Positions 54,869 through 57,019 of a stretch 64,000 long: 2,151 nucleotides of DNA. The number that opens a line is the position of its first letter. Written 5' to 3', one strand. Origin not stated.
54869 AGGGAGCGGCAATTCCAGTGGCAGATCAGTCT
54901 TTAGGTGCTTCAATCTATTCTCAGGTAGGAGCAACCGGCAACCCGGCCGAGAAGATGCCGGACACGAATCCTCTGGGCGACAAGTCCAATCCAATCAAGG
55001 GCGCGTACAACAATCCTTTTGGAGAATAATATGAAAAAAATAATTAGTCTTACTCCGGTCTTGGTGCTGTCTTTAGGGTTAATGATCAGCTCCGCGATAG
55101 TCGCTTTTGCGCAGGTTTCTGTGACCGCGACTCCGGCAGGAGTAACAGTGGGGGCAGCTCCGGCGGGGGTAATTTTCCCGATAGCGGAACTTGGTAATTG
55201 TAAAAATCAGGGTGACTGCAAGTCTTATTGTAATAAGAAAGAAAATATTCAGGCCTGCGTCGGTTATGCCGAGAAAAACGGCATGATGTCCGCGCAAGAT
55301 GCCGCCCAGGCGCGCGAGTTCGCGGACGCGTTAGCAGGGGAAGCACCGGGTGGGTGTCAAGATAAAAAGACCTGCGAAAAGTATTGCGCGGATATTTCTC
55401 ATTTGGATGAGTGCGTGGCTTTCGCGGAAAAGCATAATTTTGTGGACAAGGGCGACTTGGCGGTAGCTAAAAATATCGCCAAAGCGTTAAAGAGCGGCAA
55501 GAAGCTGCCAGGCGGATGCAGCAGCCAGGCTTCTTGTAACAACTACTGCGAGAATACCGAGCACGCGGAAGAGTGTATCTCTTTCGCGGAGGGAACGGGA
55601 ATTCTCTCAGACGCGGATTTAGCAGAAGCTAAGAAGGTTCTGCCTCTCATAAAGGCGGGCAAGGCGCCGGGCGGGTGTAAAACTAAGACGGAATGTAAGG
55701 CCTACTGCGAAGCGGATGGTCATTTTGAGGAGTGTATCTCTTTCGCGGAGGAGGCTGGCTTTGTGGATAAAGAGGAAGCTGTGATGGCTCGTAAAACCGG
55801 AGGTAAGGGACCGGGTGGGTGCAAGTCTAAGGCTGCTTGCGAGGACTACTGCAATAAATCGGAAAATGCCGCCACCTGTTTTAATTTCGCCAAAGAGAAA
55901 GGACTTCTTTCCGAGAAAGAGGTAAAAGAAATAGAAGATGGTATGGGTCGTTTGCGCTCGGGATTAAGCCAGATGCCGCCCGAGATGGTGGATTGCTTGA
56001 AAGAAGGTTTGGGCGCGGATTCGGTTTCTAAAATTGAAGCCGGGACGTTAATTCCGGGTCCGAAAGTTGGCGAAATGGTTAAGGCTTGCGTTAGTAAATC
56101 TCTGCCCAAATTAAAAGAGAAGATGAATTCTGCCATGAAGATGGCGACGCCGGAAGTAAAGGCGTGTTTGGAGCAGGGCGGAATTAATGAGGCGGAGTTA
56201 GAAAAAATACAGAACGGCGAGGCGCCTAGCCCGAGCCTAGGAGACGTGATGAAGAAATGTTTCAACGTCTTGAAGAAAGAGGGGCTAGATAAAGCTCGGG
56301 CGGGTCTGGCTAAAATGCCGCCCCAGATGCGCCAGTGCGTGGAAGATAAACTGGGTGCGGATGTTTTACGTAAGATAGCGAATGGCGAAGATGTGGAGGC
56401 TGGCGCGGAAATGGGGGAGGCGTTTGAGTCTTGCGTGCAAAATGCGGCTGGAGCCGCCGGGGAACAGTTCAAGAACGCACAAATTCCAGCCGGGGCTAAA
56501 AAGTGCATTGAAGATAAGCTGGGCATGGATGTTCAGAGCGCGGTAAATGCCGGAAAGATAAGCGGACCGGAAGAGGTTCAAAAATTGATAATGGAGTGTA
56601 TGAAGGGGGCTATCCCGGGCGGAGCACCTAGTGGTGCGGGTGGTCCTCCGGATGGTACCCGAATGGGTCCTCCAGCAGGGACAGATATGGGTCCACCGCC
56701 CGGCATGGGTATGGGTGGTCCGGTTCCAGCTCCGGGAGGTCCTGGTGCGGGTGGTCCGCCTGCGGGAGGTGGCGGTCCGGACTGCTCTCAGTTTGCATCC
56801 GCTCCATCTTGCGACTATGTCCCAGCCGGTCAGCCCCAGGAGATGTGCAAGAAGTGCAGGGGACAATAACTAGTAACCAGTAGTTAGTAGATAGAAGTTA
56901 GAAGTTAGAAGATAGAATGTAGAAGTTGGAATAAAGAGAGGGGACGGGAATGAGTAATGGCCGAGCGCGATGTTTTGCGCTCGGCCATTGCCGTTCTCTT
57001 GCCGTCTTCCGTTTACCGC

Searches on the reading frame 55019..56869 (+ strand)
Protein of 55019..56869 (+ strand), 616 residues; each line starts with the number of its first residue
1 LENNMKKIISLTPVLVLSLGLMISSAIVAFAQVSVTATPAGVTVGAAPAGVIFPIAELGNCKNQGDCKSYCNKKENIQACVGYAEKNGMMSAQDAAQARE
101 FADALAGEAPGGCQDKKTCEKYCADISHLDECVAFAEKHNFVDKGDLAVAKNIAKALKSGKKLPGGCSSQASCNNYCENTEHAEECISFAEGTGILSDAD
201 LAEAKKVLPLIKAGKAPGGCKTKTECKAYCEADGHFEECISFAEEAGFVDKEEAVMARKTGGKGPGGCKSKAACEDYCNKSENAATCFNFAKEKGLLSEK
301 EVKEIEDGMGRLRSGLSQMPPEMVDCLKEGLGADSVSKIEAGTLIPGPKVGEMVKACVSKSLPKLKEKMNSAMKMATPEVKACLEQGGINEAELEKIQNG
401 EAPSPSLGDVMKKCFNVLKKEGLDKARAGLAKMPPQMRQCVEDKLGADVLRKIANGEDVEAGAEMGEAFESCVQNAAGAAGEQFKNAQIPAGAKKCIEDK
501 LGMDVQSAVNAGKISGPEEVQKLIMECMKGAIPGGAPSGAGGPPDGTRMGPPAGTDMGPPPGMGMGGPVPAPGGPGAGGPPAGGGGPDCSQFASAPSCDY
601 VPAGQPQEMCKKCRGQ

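Call 49: search_protein_families(library=pfam, proteins=[window:55019-56869:+], max_evalue=0.1)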
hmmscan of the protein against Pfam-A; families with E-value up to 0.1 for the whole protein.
window:55019-56869:+ (616 aa): 1 family
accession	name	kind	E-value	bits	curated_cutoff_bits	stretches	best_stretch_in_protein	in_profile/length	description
PF25052.1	AtDEF-like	-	0.011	16.4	25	0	217-240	40-66/79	Defensin-like family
